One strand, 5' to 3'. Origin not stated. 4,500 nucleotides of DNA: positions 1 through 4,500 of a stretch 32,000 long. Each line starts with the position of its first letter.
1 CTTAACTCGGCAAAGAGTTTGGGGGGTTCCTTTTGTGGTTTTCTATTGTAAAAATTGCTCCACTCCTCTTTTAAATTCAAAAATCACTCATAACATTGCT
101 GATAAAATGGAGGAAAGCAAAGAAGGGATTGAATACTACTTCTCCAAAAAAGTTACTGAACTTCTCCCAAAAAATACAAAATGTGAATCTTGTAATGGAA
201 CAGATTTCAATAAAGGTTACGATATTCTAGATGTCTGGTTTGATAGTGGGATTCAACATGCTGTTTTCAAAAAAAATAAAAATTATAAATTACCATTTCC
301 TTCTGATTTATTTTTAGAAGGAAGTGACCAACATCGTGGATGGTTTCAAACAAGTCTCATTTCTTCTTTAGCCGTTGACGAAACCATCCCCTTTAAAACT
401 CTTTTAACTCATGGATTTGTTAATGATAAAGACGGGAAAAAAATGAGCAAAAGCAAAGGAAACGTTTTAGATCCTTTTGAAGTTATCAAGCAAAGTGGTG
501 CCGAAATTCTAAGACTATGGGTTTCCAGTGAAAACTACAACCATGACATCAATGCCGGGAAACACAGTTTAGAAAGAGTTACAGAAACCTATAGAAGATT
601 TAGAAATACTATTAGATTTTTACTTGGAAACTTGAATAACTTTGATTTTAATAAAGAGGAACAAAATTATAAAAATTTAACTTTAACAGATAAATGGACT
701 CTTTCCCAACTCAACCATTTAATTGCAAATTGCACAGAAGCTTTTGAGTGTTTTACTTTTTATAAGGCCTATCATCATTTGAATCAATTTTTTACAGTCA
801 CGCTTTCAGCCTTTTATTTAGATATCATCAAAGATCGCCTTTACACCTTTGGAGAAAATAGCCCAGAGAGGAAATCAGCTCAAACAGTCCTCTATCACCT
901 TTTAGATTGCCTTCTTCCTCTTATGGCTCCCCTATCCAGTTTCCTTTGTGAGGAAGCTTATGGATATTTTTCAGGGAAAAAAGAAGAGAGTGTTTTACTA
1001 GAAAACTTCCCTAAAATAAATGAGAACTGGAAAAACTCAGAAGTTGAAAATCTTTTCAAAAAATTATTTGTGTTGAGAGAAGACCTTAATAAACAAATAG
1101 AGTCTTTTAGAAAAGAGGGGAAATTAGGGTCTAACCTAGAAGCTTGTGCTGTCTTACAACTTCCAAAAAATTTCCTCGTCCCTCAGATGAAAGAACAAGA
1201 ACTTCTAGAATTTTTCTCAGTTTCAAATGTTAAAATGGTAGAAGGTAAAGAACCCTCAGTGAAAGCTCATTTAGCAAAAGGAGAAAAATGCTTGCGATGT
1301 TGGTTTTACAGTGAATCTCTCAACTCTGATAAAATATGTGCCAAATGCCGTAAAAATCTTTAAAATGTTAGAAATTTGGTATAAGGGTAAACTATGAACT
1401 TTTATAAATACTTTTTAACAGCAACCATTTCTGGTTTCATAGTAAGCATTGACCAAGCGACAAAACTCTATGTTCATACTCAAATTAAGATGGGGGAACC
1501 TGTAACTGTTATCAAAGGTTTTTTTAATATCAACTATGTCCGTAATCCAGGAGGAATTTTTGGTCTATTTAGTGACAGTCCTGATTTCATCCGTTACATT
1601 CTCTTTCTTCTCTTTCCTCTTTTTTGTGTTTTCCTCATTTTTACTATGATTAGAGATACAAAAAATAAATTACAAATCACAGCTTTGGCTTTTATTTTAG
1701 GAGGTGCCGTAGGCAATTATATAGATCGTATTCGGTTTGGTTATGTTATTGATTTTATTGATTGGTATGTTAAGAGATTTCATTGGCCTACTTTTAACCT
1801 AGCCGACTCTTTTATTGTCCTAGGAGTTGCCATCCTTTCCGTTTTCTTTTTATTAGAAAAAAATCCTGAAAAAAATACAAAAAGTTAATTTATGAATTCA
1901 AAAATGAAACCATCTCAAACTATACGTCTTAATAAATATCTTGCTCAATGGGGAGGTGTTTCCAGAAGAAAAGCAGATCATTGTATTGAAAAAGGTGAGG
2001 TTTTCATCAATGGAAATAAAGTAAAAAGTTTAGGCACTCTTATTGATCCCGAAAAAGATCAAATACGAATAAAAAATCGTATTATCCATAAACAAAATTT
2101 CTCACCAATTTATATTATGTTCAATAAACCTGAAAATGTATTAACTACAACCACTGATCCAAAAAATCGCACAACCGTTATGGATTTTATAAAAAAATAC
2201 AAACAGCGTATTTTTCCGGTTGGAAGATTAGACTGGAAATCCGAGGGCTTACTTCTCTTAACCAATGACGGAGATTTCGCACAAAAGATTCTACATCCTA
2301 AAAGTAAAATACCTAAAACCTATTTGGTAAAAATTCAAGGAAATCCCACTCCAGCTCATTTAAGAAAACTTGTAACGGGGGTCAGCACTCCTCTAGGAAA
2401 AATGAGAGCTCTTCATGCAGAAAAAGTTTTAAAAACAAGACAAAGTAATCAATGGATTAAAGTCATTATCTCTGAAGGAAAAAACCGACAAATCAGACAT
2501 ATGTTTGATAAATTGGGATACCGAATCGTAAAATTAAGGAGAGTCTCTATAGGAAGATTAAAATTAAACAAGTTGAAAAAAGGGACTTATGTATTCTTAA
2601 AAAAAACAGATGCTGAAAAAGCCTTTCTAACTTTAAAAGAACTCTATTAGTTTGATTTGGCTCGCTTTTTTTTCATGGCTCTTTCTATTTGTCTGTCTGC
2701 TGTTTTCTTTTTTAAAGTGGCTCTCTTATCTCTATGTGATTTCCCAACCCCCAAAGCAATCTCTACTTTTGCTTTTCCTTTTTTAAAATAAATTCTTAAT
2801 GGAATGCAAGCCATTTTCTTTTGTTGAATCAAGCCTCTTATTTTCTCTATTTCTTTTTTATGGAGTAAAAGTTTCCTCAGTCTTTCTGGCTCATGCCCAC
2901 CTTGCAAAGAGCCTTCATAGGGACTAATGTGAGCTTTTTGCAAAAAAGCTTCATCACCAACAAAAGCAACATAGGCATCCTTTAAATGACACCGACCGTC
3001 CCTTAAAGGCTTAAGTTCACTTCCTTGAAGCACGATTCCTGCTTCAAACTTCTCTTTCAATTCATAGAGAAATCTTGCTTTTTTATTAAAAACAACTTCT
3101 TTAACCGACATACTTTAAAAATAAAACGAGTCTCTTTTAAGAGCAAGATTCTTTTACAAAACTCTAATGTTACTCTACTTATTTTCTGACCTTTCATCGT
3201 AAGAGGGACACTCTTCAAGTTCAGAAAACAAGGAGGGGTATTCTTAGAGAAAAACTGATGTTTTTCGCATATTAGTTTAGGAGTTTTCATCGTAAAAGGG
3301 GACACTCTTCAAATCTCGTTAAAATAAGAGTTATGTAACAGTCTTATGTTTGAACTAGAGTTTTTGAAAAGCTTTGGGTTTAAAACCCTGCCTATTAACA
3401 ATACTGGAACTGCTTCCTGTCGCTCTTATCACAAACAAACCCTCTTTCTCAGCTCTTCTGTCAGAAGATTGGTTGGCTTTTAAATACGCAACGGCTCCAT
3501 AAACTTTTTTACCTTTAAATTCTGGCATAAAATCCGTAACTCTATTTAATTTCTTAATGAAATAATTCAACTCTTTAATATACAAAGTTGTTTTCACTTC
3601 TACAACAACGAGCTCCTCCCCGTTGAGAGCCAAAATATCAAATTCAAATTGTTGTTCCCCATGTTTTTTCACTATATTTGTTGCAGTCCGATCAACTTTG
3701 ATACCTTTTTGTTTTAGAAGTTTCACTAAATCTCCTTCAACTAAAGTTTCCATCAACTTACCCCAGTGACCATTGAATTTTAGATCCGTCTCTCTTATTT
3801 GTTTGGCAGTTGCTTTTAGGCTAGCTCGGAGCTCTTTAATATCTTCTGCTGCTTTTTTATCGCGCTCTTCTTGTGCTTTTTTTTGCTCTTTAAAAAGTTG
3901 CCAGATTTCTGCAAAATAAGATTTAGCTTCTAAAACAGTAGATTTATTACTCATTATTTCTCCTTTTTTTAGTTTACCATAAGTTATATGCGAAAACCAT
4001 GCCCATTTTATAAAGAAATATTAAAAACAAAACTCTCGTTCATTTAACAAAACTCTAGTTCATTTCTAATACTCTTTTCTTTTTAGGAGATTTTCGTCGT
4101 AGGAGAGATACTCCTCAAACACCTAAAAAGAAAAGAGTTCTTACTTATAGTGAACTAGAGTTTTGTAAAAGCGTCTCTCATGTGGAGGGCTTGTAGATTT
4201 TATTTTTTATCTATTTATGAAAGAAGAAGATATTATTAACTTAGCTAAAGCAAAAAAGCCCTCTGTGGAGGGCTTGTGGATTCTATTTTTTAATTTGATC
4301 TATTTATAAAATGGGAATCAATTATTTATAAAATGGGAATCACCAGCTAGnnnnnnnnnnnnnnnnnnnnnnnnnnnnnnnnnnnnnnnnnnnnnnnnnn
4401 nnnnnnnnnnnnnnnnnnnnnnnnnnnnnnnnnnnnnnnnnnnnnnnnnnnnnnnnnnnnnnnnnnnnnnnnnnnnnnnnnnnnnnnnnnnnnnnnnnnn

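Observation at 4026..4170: Archetype of a ~125-bp nested-inverted-repeat element family whose stems differ between copies but stay paired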

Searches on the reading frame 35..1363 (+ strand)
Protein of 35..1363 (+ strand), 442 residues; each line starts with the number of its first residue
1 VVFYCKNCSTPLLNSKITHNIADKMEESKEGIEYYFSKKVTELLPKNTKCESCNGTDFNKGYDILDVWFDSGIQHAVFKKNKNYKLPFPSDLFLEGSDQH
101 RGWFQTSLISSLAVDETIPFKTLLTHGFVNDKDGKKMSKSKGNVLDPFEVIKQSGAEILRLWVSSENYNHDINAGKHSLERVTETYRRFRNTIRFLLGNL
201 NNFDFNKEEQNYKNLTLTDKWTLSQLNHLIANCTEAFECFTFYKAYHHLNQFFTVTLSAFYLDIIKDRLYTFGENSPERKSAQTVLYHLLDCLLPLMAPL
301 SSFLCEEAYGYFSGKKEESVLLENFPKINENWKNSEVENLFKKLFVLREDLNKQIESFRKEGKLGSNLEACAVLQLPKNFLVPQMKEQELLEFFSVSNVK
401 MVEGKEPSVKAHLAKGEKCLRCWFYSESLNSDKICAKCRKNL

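Call 11: search_protein_families(library=pfam, proteins=[window:35-1363:+], max_evalue=0.01)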
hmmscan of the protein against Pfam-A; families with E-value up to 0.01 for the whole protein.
window:35-1363:+ (442 aa): 5 families
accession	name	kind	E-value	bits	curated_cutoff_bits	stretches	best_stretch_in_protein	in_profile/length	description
PF00133.28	tRNA-synt_1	-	2.9e-41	142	22.7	1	26-173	267-412/414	tRNA synthetases class I (I, L, M and V)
PF08264.19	Anticodon_1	-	5.6e-32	111.1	25.1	1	219-371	1-145/148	Anticodon-binding domain of tRNA ligase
PF01921.24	tRNA-synt_1f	-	2.7e-06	27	27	1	125-204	271-341/360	tRNA synthetases class I (K)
PF01406.26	tRNA-synt_1e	-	3.8e-06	26.9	27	1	112-182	230-299/301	tRNA synthetases class I (C) catalytic domain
PF09334.17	tRNA-synt_1g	-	4.6e-05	22.8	20.1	1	119-172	311-364/391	tRNA synthetases class I (M)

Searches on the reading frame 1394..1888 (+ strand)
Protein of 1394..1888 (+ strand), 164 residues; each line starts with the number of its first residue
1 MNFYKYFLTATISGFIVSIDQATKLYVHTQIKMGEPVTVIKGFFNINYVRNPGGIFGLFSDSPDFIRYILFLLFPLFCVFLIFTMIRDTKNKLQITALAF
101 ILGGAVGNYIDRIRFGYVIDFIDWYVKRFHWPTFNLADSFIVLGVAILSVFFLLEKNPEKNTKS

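Call 11: search_protein_families(library=pfam, proteins=[window:1394-1888:+], max_evalue=0.01)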
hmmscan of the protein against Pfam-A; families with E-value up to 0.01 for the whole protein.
window:1394-1888:+ (164 aa): 1 family
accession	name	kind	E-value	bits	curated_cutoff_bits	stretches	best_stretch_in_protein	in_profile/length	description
PF01252.23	Peptidase_A8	-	3.4e-39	134.7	25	1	14-153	3-141/142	Signal peptidase (SPase) II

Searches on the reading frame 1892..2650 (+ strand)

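Call 11: search_protein_families(library=pfam, proteins=[window:1892-2650:+], max_evalue=0.01)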
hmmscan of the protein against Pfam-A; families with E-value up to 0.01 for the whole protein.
window:1892-2650:+ (252 aa): 3 families
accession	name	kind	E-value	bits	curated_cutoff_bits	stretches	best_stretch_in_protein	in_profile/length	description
PF00849.27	PseudoU_synth_2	-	9.2e-22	78.3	26.8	1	74-205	2-150/152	RNA pseudouridylate synthase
PF01479.30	S4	-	1.6e-08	34.6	22.8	1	12-54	2-45/48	S4 domain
PF22421.1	SYY_C-terminal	-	0.0025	18.1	27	1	23-55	32-64/83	Tyrosine--tRNA ligase SYY-like C-terminal domain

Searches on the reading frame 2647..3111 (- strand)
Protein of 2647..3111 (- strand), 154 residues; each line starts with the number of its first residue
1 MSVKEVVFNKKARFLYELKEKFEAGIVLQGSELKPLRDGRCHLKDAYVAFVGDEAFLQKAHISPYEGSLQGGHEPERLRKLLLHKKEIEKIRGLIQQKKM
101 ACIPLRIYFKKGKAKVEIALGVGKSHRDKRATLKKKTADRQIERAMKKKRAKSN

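Call 11: search_protein_families(library=pfam, proteins=[window:2647-3111:-], max_evalue=0.01)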
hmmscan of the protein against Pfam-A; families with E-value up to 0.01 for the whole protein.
window:2647-3111:- (154 aa): 1 family
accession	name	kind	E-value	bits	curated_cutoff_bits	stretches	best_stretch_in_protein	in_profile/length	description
PF01668.23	SmpB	-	7.1e-51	172.3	27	1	7-148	2-143/143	SmpB protein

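Call 20: find_encoding_contigs(protein=window:2647-3111:-, flank=10000, max_places=10)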
Protein window:2647-3111:- (154 aa): no gene with exactly this product is on record in the collection.

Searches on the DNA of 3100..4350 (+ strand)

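Call 60: search_rna_families(source=window, start=3100, end=4350, threshold=evalue, max_evalue=10)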
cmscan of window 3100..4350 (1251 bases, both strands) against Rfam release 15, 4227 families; matches with E-value up to 10: 18.
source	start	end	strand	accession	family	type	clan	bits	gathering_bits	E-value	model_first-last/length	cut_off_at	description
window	4049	4164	-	RF04205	MIR2606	Gene; miRNA;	-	30.7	139.7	0.029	1-165/165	no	MIR2606 microRNA precursor family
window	4049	4164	+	RF04205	MIR2606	Gene; miRNA;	-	29.8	139.7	0.046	1-165/165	no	MIR2606 microRNA precursor family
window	4034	4175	-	RF04174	MIR4208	Gene; miRNA;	-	26.7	140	0.16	1-191/191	no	MIR4208 microRNA precursor family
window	4249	4333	-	RF01859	Phe_leader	Cis-reg; leader;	-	26.1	55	0.085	1-125/125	no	Phenylalanine leader peptide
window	4056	4166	+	RF01859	Phe_leader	Cis-reg; leader;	-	25.3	55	0.12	1-125/125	no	Phenylalanine leader peptide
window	4054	4149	-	RF02526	SSRC34_1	Gene; sRNA;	-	21.8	64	2.9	1-128/128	no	Streptococcus sRNA SSRC34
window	4054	4160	+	RF04174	MIR4208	Gene; miRNA;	-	21.7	140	1.8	1-191/191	no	MIR4208 microRNA precursor family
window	4048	4166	-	RF04139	MIR841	Gene; miRNA;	-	20.9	200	0.16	1-212/212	no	MIR841 microRNA precursor family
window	3952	3981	-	RF01054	preQ1-II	Cis-reg; riboswitch;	-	20.4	47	1.8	1-99/99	no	PreQ1-II (pre queuosine) riboswitch aptamer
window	4250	4326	-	RF00513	Trp_leader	Cis-reg; leader;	-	19.5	41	0.51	1-100/100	no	Tryptophan operon leader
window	4075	4134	-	RF03956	mir-737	Gene; miRNA;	-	19.3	60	5.6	1-63/63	no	mir-737 microRNA precursor family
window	3800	3945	+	RF02148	MESTIT1_1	Gene; lncRNA;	-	18.3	50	9.4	1-144/144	no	MEST intronic transcript 1, antisense RNA conserved region 1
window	4075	4134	+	RF03956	mir-737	Gene; miRNA;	-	18.2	60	9.9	1-63/63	no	mir-737 microRNA precursor family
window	3172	3236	-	RF03973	mir-5615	Gene; miRNA;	-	16.7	82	4.5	1-61/61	no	mir-5615 microRNA precursor family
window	3174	3238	+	RF03973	mir-5615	Gene; miRNA;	-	16.5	82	5.1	1-61/61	no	mir-5615 microRNA precursor family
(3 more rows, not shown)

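Call 70: search_dna_similar(query=window:4020-4175:+, collection=plasmids, mode=distant, max_evalue=1, max_rows=10)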
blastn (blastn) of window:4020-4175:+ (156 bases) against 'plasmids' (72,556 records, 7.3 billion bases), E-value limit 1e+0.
No match.

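Call 71: search_dna_similar(query=window:4020-4175:+, collection=phages, mode=distant, max_evalue=1, max_rows=10)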
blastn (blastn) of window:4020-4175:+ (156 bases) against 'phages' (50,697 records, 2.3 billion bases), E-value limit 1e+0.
Records with a match: 5; places in all: 5; records where one place covers at least 80% of the query: 0.
Best place of each record, by identity: 95-99% 4; 90-95% 1.
By first word of the organism name: Pelagibacter 4; Bacillus 1.
By host as written in the record: Candidatus Pelagibacter ubique HTCC1062 2; Candidatus Pelagibacter sp H2P3alpha 2; Bacillus cereus 1.
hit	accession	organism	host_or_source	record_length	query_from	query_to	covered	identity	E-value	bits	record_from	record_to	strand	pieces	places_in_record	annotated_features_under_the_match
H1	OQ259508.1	Bacillus phage BC-6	Bacillus cereus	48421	40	69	19%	90.0%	1e-1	42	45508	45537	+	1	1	hypothetical protein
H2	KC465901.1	Pelagibacter phage HTVC019P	Candidatus Pelagibacter ubique HTCC1062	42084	43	66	15%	95.8%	5e-1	40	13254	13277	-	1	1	exonuclease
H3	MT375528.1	Pelagibacter phage Jormungand EXVC012P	Candidatus Pelagibacter sp H2P3alpha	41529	43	66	15%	95.8%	5e-1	40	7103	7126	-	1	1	exonuclease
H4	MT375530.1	Pelagibacter phage Ran EXVC014P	Candidatus Pelagibacter sp H2P3alpha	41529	43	66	15%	95.8%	5e-1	40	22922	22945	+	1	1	exonuclease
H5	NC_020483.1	Pelagibacter phage HTVC019P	Candidatus Pelagibacter ubique HTCC1062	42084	43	66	15%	95.8%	5e-1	40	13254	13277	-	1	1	exonuclease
